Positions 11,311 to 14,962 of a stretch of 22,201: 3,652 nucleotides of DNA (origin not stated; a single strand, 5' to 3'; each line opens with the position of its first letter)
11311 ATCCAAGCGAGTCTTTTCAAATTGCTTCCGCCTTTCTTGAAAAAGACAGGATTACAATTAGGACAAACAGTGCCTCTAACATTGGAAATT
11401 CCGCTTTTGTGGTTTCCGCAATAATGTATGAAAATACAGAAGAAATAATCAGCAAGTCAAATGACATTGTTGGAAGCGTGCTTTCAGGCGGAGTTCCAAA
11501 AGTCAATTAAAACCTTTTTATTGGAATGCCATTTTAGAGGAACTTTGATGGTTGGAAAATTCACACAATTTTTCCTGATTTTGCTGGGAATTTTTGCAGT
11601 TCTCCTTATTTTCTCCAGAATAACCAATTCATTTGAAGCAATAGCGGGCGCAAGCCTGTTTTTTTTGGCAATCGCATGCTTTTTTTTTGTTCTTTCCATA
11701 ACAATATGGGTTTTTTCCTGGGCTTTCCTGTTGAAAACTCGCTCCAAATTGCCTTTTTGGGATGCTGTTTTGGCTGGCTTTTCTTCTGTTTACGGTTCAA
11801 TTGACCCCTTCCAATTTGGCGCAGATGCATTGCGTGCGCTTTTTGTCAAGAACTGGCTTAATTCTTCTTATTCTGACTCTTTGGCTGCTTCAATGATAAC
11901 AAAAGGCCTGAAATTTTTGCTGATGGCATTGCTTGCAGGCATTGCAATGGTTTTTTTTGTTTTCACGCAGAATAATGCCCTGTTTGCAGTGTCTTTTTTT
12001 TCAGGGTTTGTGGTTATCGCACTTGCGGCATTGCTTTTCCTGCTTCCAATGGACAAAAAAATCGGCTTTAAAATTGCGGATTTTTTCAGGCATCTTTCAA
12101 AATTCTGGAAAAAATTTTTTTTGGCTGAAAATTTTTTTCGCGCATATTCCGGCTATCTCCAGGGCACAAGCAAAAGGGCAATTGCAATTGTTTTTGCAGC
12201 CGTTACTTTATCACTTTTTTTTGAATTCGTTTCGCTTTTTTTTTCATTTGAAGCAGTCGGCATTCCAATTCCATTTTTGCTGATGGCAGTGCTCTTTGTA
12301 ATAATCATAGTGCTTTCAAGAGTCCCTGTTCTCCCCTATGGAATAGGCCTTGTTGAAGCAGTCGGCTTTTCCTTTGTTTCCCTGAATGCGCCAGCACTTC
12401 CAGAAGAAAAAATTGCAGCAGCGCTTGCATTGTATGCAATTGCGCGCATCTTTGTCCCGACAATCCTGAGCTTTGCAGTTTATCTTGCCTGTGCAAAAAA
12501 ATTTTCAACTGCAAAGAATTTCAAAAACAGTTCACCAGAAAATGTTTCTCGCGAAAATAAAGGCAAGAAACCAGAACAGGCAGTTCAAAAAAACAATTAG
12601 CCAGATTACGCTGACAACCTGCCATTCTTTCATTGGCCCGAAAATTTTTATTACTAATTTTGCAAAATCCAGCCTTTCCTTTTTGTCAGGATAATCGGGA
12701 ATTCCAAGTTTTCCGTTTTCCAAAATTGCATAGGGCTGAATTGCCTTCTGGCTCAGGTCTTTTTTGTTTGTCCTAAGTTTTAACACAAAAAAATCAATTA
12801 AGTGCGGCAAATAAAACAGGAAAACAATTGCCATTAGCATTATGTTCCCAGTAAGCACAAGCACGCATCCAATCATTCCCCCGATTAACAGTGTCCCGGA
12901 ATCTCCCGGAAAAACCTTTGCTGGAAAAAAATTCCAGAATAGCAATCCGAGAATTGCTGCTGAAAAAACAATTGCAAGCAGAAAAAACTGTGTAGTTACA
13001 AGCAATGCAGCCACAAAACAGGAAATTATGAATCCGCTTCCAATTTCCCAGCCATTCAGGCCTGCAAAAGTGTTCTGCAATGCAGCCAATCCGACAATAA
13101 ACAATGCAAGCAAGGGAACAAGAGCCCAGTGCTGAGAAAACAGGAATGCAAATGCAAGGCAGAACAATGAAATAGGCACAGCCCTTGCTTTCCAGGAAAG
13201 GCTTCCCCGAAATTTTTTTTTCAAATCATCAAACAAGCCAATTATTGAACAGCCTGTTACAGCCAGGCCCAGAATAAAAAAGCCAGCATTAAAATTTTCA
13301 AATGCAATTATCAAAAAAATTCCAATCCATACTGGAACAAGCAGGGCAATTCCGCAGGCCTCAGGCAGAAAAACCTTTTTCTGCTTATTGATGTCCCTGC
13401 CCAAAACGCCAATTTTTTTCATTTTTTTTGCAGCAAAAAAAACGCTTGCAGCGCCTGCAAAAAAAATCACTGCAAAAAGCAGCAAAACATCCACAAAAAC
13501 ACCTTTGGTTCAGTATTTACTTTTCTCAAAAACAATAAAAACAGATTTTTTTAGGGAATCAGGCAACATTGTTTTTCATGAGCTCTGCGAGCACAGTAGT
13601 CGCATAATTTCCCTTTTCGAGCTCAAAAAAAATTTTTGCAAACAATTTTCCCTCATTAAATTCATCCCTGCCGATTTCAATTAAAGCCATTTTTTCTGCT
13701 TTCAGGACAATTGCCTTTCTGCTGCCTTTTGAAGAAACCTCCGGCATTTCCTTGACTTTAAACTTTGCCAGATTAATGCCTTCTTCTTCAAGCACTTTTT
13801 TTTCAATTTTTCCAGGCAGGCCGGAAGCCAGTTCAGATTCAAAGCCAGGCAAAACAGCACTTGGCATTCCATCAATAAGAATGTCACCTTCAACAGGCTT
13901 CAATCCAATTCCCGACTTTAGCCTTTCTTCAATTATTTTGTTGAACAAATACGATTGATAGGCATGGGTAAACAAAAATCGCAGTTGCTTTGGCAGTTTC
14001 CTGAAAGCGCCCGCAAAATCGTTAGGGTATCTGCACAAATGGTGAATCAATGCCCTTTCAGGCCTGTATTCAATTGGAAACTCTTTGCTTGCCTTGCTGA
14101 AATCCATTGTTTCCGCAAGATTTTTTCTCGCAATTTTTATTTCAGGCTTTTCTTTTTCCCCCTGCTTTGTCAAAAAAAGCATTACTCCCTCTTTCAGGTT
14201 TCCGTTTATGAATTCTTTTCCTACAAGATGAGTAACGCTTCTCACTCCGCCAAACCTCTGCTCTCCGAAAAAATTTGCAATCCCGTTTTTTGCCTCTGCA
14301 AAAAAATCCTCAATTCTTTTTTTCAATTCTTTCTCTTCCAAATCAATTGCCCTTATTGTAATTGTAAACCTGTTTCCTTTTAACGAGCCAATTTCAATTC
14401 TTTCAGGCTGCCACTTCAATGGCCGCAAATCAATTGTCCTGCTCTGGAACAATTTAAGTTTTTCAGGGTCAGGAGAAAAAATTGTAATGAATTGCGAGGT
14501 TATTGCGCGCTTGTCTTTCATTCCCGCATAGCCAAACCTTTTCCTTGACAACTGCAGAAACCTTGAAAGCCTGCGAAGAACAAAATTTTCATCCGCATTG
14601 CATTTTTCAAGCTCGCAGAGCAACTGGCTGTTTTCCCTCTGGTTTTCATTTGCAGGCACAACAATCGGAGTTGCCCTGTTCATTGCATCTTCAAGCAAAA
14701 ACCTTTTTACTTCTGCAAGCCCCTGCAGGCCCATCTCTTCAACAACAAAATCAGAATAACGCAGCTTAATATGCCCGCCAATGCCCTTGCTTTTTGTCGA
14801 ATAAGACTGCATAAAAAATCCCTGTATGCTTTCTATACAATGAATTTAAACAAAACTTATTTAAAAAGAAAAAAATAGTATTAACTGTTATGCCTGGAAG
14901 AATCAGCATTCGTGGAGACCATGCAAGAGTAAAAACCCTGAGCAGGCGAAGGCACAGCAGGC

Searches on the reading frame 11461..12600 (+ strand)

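Call 32: search_protein_families(library=pfam, proteins=[window:11461-12600:+], max_evalue=0.001)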
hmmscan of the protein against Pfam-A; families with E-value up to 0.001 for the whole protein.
window:11461-12600:+ (379 aa): 1 family
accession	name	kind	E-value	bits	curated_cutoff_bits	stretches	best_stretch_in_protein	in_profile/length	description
PF03706.18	LPG_synthase_TM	-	1e-22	81.4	33.4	1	41-336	4-301/302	Lysylphosphatidylglycerol synthase TM region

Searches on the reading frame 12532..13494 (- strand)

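Call 32: search_protein_families(library=pfam, proteins=[window:12532-13494:-], max_evalue=0.001)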
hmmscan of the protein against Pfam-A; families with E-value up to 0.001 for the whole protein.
window:12532-13494:- (320 aa): 1 family
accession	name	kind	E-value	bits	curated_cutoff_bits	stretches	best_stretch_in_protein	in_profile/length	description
PF00953.26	Glycos_transf_4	-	3.9e-17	63.1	27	1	73-214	2-158/160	Glycosyl transferase family 4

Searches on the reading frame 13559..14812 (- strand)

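Call 33: search_protein_families(library=pfam, proteins=[window:13559-14812:-], max_evalue=0.001)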
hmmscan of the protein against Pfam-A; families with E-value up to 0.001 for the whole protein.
window:13559-14812:- (417 aa): 1 family
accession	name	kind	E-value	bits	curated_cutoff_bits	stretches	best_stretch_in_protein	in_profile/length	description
PF01142.23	TruD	-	3.4e-110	369.2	27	2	1-313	4-297/412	tRNA pseudouridine synthase D (TruD)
